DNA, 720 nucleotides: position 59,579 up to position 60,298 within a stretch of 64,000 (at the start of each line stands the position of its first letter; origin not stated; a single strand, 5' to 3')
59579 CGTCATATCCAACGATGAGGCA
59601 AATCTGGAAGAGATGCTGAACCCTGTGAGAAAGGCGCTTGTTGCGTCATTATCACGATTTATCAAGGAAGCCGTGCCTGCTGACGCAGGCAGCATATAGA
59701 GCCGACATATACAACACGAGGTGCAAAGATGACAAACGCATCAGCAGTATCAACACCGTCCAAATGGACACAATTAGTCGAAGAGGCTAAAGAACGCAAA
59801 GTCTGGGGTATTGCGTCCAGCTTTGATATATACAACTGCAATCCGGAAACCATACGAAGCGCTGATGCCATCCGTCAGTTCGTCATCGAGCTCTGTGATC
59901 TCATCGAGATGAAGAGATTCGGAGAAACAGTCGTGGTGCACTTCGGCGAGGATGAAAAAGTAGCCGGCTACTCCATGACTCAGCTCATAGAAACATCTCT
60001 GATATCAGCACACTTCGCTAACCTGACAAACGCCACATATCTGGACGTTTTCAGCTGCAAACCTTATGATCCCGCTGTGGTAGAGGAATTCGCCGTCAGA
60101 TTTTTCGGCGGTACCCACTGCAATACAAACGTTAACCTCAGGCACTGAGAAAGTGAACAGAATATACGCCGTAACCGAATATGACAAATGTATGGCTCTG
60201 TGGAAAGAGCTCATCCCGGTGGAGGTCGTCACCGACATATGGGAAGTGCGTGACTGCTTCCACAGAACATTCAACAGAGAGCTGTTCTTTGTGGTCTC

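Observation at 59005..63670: TetR-gated four-gene cluster: AdoMetDC-like proenzyme, FemAB/CelD-like transferase, ATP-grasp ligase and fold-III PLP decarboxylase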

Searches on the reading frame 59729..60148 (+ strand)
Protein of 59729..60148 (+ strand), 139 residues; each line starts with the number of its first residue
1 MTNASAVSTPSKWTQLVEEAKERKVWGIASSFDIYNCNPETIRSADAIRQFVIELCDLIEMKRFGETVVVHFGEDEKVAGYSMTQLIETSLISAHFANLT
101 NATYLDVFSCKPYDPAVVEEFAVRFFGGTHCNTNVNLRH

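Call 4: search_protein_families(library=pfam, proteins=[window:59729-60148:+], max_evalue=0.01)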
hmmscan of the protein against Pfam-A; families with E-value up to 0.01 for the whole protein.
window:59729-60148:+ (139 aa): 1 family
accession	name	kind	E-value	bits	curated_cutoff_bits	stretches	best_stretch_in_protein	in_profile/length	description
PF02675.21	AdoMet_dc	-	4.8e-21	75.5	25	1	32-138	4-106/107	S-adenosylmethionine decarboxylase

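Call 5: search_protein_families(library=ncbifam, proteins=[window:59729-60148:+], max_evalue=0.01)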
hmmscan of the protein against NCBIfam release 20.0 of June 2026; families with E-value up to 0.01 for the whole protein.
window:59729-60148:+ (139 aa): 1 family
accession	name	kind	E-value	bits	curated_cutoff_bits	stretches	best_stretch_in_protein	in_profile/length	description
TIGR03330.1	SAM_DCase_Bsu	equivalog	0.00019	21.7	75.65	1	27-127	4-100/112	adenosylmethionine decarboxylase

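Call 11: find_homologous_proteins(query=window:59729-60145:+, max_evalue=0.001)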
Query window:59729-60145:+ (139 aa): 5686 proteins with E <= 0.001 among 5695 candidates; the best 120 are listed.
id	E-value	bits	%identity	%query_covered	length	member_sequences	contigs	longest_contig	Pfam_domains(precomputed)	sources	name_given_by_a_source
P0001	2.5e-88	311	100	100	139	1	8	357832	PF02675.22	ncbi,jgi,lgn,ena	-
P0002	2.4e-85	301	96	100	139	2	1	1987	PF02675.22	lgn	-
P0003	6.2e-79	280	90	97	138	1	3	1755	PF02675.22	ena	-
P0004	9.8e-74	264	87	97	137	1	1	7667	PF02675.22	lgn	-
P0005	6.2e-73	261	84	100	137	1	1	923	PF02675.22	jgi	-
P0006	3.7e-71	255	84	94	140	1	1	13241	PF02675.22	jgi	jgi:S-adenosylmethionine/arginine decarboxylase-like enzyme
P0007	5.6e-71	255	81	97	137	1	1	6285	PF02675.22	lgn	-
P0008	7.0e-71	254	85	94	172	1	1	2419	PF02675.22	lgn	-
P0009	5.3e-70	251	83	94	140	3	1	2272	PF02675.22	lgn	-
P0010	6.5e-68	245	87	89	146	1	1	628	PF02675.22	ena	-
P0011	1.6e-67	244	81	94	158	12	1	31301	PF02675.22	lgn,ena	-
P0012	2.2e-66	240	76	99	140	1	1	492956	PF02675.22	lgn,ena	-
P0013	1.3e-65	237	81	89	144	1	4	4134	PF02675.22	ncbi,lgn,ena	-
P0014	3.6e-65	236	80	92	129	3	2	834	PF02675.22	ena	-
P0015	4.0e-65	236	77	99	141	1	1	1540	PF02675.22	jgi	-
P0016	6.5e-65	235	85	89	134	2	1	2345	PF02675.22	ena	-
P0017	6.8e-65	235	81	89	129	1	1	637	PF02675.22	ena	-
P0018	7.5e-65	235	82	89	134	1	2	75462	PF02675.22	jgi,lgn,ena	-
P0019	1.7e-64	234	76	100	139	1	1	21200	PF02675.22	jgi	-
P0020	1.7e-64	234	82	89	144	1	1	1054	PF02675.22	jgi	jgi:S-adenosylmethionine/arginine decarboxylase-like enzyme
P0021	1.8e-64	234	81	89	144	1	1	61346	PF02675.22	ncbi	-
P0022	3.3e-64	233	81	88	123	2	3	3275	PF02675.22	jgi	jgi:S-adenosylmethionine/arginine decarboxylase-like enzyme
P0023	4.7e-64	232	80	89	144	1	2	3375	PF02675.22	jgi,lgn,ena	-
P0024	5.8e-64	232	75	99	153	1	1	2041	PF02675.22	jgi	jgi:S-adenosylmethionine/arginine decarboxylase-like enzyme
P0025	1.0e-63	231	84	88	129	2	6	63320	PF02675.22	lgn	-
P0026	1.1e-63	231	76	99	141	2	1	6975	PF02675.22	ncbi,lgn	-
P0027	1.3e-63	231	74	100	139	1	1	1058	PF02675.22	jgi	jgi:S-adenosylmethionine/arginine decarboxylase-like enzyme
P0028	1.4e-63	231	80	92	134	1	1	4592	PF02675.22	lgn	-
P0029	1.8e-63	230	84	88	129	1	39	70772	PF02675.22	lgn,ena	-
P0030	1.8e-63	230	84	88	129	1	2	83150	PF02675.22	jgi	jgi:S-adenosylmethionine/arginine decarboxylase-like enzyme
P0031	2.0e-63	230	81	89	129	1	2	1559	PF02675.22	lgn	-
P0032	2.5e-63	230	78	93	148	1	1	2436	PF02675.22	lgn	-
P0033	2.6e-63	230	80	92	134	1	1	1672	PF02675.22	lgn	-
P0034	2.7e-63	230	81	88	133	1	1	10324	PF02675.22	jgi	jgi:S-adenosylmethionine/arginine decarboxylase-like enzyme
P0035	4.4e-63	229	82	89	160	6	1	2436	PF02675.22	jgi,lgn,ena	-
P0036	5.1e-63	229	80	92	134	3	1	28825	PF02675.22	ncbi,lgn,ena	-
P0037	5.2e-63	229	81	89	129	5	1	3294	PF02675.22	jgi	-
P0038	8.8e-63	228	80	89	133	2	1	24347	PF02675.22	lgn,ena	-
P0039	9.9e-63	228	79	89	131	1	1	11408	PF02675.22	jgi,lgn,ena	-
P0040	1.0e-62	228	80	92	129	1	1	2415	PF02675.22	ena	-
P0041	1.4e-62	228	81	89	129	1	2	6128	PF02675.22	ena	-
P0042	1.4e-62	227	80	92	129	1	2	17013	PF02675.22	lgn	-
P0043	2.1e-62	227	79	92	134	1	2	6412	PF02675.22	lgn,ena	-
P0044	3.1e-62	226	80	89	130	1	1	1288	PF02675.22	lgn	-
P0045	3.8e-62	226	77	92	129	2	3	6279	PF02675.22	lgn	-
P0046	5.3e-62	226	81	89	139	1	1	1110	PF02675.22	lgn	-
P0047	5.5e-62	226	78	92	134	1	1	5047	PF02675.22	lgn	-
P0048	6.3e-62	225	79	91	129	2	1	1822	PF02675.22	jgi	-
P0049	7.6e-62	225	87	83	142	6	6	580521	PF02675.22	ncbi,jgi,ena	jgi:S-adenosylmethionine/arginine decarboxylase-like enzyme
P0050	9.7e-62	225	72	100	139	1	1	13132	PF02675.22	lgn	-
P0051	1.1e-61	225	71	100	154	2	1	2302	PF02675.22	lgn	-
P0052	1.5e-61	224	81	89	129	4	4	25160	PF02675.22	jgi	-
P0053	1.6e-61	224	73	99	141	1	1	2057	PF02675.22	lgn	-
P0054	1.6e-61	224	79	90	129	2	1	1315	PF02675.22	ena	-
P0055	1.9e-61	224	79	89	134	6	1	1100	PF02675.22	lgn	-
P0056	2.0e-61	224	78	92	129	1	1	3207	PF02675.22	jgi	jgi:S-adenosylmethionine/arginine decarboxylase-like enzyme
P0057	2.2e-61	224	77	93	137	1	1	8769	PF02675.22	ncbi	-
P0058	2.2e-61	224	74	96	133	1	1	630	PF02675.22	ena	-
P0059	2.9e-61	223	78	89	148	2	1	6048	PF02675.22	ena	-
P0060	3.1e-61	223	77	93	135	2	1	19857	PF02675.22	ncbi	-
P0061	3.7e-61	223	81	88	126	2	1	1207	PF02675.22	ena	-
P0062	3.9e-61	223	80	88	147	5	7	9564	PF02675.22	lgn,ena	-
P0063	4.5e-61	223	73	96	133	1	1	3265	PF02675.22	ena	-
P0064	4.9e-61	222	80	88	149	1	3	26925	PF02675.22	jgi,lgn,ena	-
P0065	5.7e-61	222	80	88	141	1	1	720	PF02675.22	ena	-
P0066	5.8e-61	222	75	94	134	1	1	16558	PF02675.22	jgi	-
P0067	6.1e-61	222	80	88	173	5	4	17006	PF02675.22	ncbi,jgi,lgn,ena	-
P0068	7.9e-61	222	76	93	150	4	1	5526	PF02675.22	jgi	jgi:S-adenosylmethionine/arginine decarboxylase-like enzyme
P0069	8.1e-61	222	82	88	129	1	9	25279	PF02675.22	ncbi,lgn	-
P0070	8.2e-61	222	77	91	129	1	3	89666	PF02675.22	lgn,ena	-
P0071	8.4e-61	222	77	91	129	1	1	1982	PF02675.22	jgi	-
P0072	8.6e-61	222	78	90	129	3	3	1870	PF02675.22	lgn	-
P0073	8.7e-61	222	80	88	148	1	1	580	PF02675.22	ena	-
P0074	9.0e-61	222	71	100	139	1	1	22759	PF02675.22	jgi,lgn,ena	-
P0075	1.0e-60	221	77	88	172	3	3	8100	PF02675.22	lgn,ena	-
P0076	1.0e-60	221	78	88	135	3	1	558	PF02675.22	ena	-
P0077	1.2e-60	221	79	89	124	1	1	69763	PF02675.22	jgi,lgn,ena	-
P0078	1.2e-60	221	72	98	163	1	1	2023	PF02675.22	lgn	-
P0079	1.3e-60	221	72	97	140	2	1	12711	PF02675.22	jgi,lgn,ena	-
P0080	1.6e-60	221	75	93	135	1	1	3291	PF02675.22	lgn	-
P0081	1.7e-60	221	82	83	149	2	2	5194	PF02675.22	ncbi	-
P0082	1.9e-60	221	75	93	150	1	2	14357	PF02675.22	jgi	-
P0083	2.4e-60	220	74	98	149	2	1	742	PF02675.22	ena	-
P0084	2.5e-60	220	78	90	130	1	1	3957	PF02675.22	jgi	jgi:S-adenosylmethionine/arginine decarboxylase-like enzyme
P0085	2.6e-60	220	69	98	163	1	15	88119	PF02675.22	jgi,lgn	-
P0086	2.6e-60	220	79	90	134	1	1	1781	PF02675.22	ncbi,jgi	-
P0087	2.8e-60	220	81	84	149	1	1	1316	PF02675.22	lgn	-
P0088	3.4e-60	220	76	92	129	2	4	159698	PF02675.22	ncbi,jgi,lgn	-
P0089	3.4e-60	220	79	91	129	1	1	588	PF02675.22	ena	-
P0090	3.9e-60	220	72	99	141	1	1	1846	PF02675.22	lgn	-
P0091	4.3e-60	219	76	89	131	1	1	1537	PF02675.22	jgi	jgi:S-adenosylmethionine/arginine decarboxylase-like enzyme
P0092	5.8e-60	219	77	92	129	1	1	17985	PF02675.22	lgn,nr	nr:S-adenosylmethionine decarboxylase [candidate division Zixibacteria bacterium]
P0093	6.0e-60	219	78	88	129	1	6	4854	PF02675.22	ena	-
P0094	6.5e-60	219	71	97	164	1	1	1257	PF02675.22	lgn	-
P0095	6.6e-60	219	76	90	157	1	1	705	PF02675.22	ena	-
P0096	6.8e-60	219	80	88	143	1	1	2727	PF02675.22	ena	-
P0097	6.9e-60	219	72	95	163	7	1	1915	PF02675.22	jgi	-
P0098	7.2e-60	219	80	88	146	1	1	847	PF02675.22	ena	-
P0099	8.4e-60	218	78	88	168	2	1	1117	PF02675.22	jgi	-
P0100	8.5e-60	218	76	88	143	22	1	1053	PF02675.22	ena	-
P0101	9.6e-60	218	73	99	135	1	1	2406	PF02675.22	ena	-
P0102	1.0e-59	218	76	93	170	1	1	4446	PF02675.22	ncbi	-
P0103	1.1e-59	218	81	88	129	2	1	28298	PF02675.22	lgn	-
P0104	1.1e-59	218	77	89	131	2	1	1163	PF02675.22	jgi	-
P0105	1.2e-59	218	72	97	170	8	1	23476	PF02675.22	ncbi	-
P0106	1.2e-59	218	71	100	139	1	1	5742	PF02675.22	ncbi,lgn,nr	ncbi:MAG: S-adenosylmethionine decarboxylase [Candidatus Hydrogenedentes bacterium]|nr:S-adenosylmet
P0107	1.2e-59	218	70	100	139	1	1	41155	PF02675.22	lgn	-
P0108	1.3e-59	218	79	88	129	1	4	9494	PF02675.22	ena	-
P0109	1.3e-59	218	79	88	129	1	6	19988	PF02675.22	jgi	-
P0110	1.3e-59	218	78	89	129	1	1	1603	PF02675.22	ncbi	-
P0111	1.4e-59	218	76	89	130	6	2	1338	PF02675.22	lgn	-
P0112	1.4e-59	218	76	89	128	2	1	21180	PF02675.22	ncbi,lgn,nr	ncbi:MAG: S-adenosylmethionine decarboxylase [Deltaproteobacteria bacterium]|nr:S-adenosylmethionine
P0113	1.5e-59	218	78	88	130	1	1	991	PF02675.22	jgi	-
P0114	1.5e-59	218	78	88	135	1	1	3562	PF02675.22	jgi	-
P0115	1.5e-59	218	75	89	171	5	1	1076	PF02675.22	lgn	-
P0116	1.6e-59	218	78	89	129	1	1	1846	PF02675.22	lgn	-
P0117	1.7e-59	218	78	88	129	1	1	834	PF02675.22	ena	-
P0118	1.7e-59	218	77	90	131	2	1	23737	PF02675.22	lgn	-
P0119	1.9e-59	217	78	88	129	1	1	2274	PF02675.22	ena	-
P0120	2.5e-59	217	75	91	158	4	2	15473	PF02675.22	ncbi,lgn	-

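Call 12: find_encoding_contigs(protein=P0001, flank=10000, max_places=3)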
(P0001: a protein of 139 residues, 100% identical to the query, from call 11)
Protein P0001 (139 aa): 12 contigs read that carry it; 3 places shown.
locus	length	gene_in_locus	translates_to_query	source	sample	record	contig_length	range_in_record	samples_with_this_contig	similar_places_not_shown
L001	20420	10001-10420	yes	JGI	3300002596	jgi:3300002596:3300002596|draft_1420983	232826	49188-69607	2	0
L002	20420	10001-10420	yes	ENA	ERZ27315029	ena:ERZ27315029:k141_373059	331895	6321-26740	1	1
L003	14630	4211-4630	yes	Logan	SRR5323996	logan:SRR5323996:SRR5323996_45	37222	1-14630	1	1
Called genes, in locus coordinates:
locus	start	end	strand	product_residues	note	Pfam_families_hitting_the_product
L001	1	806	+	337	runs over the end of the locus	PF12849:PBP_like_2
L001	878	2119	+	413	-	PF12501:DUF3708, PF00528:BPD_transp_1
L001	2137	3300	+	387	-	PF11812:DUF3333, PF00528:BPD_transp_1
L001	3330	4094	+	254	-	PF00005:ABC_tran, PF02463:SMC_N (weak), PF13304:AAA_21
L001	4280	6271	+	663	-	PF08269:dCache_2, PF17200:sCache_2 (weak), PF17201:Cache_3-Cache_2, PF00672:HAMP, PF00015:MCPsignal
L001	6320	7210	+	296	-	PF00892:EamA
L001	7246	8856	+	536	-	PF02743:dCache_1 (weak), PF21623:HK_sensor_dom_bact, PF00990:GGDEF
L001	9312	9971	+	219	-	PF00440:TetR_N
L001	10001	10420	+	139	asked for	PF02675:AdoMet_dc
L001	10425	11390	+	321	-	PF13480:Acetyltransf_6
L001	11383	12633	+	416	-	PF02655:ATP-grasp_3, PF02786:CPSase_L_D2 (weak), PF13535:ATP-grasp_4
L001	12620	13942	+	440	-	PF00278:Orn_DAP_Arg_deC (weak), PF02784:Orn_Arg_deC_N, PF01168:Ala_racemase_N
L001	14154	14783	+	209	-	PF13489:Methyltransf_23, PF01209:Ubie_methyltran (weak), PF13847:Methyltransf_31 (faint), PF08241:Methyltransf_11, PF08242:Methyltransf_12 (weak), PF13649:Methyltransf_25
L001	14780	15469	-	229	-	PF00173:Cyt-b5 (weak), PF09990:DUF2231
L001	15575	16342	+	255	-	PF05036:SPOR, PF00877:NLPC_P60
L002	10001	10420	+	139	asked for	PF02675:AdoMet_dc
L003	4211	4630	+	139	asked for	PF02675:AdoMet_dc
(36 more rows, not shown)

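Call 13: find_encoding_contigs(protein=P0049, flank=10000, max_places=3)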
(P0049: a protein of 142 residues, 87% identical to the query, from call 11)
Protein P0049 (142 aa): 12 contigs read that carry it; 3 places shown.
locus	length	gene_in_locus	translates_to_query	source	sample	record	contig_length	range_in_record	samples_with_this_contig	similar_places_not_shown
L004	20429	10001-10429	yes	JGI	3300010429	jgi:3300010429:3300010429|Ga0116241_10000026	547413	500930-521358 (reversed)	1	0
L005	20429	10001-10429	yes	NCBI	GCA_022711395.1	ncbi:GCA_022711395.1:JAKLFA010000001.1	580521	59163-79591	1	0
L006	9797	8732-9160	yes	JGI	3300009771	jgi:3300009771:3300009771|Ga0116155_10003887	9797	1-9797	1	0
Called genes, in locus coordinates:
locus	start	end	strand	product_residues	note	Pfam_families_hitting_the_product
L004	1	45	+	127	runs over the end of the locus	-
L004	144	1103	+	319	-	PF10672:Methyltrans_SAM, PF03602:Cons_hypoth95 (weak)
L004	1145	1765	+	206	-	-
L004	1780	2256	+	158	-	PF09055:Sod_Ni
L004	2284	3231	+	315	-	PF02156:Glyco_hydro_26 (weak)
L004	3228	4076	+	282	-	PF00149:Metallophos, PF12850:Metallophos_2 (faint)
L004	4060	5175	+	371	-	-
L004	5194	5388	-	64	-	PF07311:Dodecin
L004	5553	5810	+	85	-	-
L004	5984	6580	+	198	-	PF09997:DUF2238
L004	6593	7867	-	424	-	PF00245:Alk_phosphatase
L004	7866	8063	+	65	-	-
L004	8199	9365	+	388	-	PF00072:Response_reg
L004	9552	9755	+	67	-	PF00313:CSD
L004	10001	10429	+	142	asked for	PF02675:AdoMet_dc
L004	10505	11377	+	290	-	PF13480:Acetyltransf_6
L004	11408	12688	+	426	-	PF02655:ATP-grasp_3 (faint), PF08443:RimK (weak), PF13535:ATP-grasp_4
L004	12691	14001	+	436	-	PF01168:Ala_racemase_N (weak), PF02784:Orn_Arg_deC_N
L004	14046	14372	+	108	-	-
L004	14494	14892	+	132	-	PF00392:GntR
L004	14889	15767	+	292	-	PF00005:ABC_tran, PF13304:AAA_21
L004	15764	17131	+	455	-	-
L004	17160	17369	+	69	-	-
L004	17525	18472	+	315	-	PF02463:SMC_N (faint), PF00005:ABC_tran, PF13304:AAA_21, PF13732:DrrA1-3_C (faint)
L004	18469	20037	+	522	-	-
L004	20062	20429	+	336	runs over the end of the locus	PF05708:Peptidase_C92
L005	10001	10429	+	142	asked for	PF02675:AdoMet_dc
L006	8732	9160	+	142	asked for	PF02675:AdoMet_dc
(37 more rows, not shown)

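Call 14: find_encoding_contigs(protein=P0012, flank=10000, max_places=2)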
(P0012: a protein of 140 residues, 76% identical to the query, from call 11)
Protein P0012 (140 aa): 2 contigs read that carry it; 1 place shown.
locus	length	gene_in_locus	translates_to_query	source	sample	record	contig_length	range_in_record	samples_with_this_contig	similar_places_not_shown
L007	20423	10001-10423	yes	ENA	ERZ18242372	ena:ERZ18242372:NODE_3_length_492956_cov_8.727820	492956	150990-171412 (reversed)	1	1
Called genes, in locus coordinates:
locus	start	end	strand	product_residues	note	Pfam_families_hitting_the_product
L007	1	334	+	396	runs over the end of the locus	PF03916:NrfD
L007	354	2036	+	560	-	PF27537:HoxH, PF00374:NiFeSe_Hases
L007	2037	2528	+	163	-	PF01750:HycI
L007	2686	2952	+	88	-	-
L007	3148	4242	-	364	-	PF01063:Aminotran_4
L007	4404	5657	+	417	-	PF00890:FAD_binding_2 (weak), PF01134:GIDA (faint), PF01266:DAO (faint), PF01494:FAD_binding_3 (faint), PF03486:HI0933_like, PF07992:Pyr_redox_2 (weak), PF12831:FAD_oxidored, PF22780:HI0933_like_1st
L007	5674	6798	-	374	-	PF03977:OAD_beta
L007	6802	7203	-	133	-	PF25984:BSH_YknX (faint), PF00364:Biotin_lipoyl, PF25917:BSH_RND (weak)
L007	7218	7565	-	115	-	PF04277:OAD_gamma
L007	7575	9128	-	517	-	PF01039:Carboxyl_trans, PF03255:ACCA, PF06833:MdcE (weak)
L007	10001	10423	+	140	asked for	PF02675:AdoMet_dc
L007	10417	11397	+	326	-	PF13480:Acetyltransf_6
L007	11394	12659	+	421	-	PF14305:ATPgrasp_TupA (faint), PF02655:ATP-grasp_3, PF13535:ATP-grasp_4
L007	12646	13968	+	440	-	PF02784:Orn_Arg_deC_N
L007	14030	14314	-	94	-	PF13145:Rotamase_2 (weak), PF13616:Rotamase_3, PF00639:Rotamase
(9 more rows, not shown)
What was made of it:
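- Three further independent contexts show the same order (calls 12-14).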

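Call 16: find_related_loci(query=A1, collection=genome_contigs, flank=8000)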
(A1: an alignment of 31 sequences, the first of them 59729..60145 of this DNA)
Query A1 (139 aa) in genome_contigs; peptide patterns used: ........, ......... (x = any residue, [..] = any of these).
600 stretches matched a pattern (row limit reached: there are more); 592 encode a relative of the query (tblastn E <= 1e-3); the best 80 are kept; 80 distinct loci.
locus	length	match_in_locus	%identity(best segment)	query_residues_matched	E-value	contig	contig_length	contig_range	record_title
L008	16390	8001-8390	82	10-139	2e-74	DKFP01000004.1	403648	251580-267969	MAG TPA_asm: Deferribacteraceae bacterium UBA6793 UBA6793_contig_316, whole genome shotgun sequence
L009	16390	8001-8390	81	10-139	3e-73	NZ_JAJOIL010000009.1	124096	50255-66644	MAG: Seleniivibrio sp. isolate S2C1195 S2CNODE_15_length_124096_cov_7.232615, whole genome shotgun sequence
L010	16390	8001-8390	81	10-139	4e-73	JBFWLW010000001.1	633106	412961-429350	MAG: Deferribacterales bacterium isolate CA_2019_NHSR_75 NODE_9_length_633106_cov_74.540876_NHSR, whole genome shotgun s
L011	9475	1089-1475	75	10-138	8e-68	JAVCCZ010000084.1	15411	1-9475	MAG: Candidatus Erginobacter occultus isolate MAG_3300035698_653 Ga0374944_466480, whole genome shotgun sequence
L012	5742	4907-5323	71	1-139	1e-66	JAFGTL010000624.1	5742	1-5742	MAG: Candidatus Hydrogenedentota bacterium isolate Zod_Metabat.968 k87_10943949, whole genome shotgun sequence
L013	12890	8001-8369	80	16-138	8e-67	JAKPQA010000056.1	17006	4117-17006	MAG: Armatimonadota bacterium isolate JPNA_maxbin.160 k141_1410414, whole genome shotgun sequence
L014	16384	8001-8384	76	12-139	2e-66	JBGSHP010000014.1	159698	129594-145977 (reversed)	MAG: Candidatus Zixiibacteriota bacterium isolate JTS-AC108 k141_573124, whole genome shotgun sequence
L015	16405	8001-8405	70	4-138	5e-66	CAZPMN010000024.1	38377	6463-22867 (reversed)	MAG TPA_asm: uncultured bacterium isolate binchicken_co405_158 genome assembly, contig: NODE_1442_length_38377_cov_13.45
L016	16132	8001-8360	83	20-139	5e-66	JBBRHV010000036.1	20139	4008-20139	MAG: Candidatus Omnitrophota bacterium isolate Co_metawrap_2736 Cmw_2736_k141_6486179_length_20139_cov_10.9960, whole ge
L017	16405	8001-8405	70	4-138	1e-65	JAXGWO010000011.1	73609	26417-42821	MAG: PVC group bacterium isolate AnMBR.bin469 bin469_11, whole genome shotgun sequence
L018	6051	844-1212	77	16-138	7e-65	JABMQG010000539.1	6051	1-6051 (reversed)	MAG: Planctomycetota bacterium isolate bin.536 k141_7039212, whole genome shotgun sequence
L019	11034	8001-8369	76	16-138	8e-65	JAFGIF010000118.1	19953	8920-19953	MAG: Deltaproteobacteria bacterium isolate Zod_Metabat.184 k87_2245202, whole genome shotgun sequence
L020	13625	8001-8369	76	16-138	2e-64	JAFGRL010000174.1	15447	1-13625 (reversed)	MAG: Sedimentisphaerales bacterium isolate Zod_Metabat.827 k87_13103959, whole genome shotgun sequence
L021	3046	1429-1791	79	18-138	2e-64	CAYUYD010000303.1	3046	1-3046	MAG TPA_asm: uncultured Planctomycetaceae bacterium isolate SRP256446_co1_86 genome assembly, contig: NODE_27697_length_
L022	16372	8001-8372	76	16-139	2e-64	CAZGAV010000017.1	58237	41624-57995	MAG TPA_asm: uncultured Ignavibacteriales bacterium isolate binchicken_co150_3 genome assembly, contig: NODE_1026_length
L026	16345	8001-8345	80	25-139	3e-63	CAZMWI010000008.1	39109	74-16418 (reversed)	MAG TPA_asm: uncultured Ignavibacteriaceae bacterium isolate SRP214966_co3_100 genome assembly, contig: NODE_938_length_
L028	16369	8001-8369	76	17-139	3e-63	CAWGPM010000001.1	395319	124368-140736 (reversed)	MAG: uncultured delta proteobacterium isolate MFD09779.bin.1.84 genome assembly, contig: contig_12186, whole genome shot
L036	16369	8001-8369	75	16-138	1e-62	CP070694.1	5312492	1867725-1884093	MAG: Desulfobacterales bacterium isolate bin60 chromosome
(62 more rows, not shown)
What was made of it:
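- At least 592 species genomes carry the gene (call 16).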

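Call 21: search_solved_structures(query=window:59729-60145:+, max_evalue=1, show_alignments=2)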
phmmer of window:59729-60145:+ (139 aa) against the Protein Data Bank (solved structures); distinct sequences matched with E-value up to 1: 1.
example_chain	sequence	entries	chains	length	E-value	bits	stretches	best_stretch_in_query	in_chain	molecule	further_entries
4ec6_A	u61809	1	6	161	0.53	13.6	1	45-91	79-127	Putative uncharacterized protein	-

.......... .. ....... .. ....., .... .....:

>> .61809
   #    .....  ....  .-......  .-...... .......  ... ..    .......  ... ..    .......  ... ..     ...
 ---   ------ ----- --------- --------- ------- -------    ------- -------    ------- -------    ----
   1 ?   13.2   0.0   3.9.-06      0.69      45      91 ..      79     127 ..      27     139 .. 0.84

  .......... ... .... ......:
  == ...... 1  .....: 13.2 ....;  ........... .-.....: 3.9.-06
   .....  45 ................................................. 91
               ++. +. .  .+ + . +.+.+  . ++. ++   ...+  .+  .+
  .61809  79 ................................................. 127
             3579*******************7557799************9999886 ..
